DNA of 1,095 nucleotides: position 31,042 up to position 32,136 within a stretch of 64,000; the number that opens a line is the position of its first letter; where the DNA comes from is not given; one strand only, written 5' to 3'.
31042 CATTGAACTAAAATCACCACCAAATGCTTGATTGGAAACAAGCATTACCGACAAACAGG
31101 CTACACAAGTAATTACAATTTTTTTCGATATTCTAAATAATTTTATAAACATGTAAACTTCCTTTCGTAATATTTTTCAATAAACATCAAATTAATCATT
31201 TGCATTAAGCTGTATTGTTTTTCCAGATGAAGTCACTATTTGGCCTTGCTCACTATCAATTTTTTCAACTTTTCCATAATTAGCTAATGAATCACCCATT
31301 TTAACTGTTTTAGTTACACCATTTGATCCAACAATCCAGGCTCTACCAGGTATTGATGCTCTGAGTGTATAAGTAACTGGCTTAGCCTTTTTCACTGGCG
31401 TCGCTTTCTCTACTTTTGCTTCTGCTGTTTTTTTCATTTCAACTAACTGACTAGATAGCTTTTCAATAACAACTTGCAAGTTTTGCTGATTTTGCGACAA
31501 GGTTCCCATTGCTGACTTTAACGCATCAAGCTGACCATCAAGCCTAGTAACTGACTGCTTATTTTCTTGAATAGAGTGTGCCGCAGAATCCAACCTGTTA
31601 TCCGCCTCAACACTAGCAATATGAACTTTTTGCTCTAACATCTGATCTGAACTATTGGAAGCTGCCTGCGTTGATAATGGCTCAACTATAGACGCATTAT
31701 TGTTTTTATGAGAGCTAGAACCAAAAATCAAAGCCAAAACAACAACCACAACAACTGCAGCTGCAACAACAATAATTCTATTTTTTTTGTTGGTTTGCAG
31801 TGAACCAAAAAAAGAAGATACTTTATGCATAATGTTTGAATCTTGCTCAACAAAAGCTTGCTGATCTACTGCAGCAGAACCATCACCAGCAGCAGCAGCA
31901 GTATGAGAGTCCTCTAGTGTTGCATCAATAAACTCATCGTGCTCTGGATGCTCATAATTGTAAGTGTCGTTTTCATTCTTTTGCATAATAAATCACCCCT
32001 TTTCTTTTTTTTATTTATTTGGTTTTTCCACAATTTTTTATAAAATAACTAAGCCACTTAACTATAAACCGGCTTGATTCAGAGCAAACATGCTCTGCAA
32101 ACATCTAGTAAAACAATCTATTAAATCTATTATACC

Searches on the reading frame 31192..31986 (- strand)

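Call 36: search_protein_families(library=pfam, proteins=[window:31192-31986:-], max_evalue=0.001)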
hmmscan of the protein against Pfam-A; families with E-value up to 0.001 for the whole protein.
window:31192-31986:- (264 aa): 0 families

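Call 67: search_protein_families(library=ncbifam, proteins=[window:31192-31986:-], max_evalue=0.01)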
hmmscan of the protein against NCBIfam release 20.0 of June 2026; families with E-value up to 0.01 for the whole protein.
window:31192-31986:- (264 aa): 4 families
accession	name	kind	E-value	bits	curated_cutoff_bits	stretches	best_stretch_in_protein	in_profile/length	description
NF038218.1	IcmG_DotF_IVB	equivalog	1.9e-32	113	200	1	63-264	44-265/266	type IVB secretion system protein IcmG/DotF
NF033885.1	conj_TraP_IncI1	equivalog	1.2e-07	31.7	135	1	76-255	20-214/217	conjugal transfer protein TraP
NF050147.1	aminopyruv_ApyO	equivalog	0.00066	18.4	525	1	40-160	99-221/444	RiPP biosynthesis cytochrome P450 ApyO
NF010289.0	PRK13729.1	equivalog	0.0036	16.3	504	1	123-203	57-134/474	F-type conjugal transfer pilus assembly protein TraB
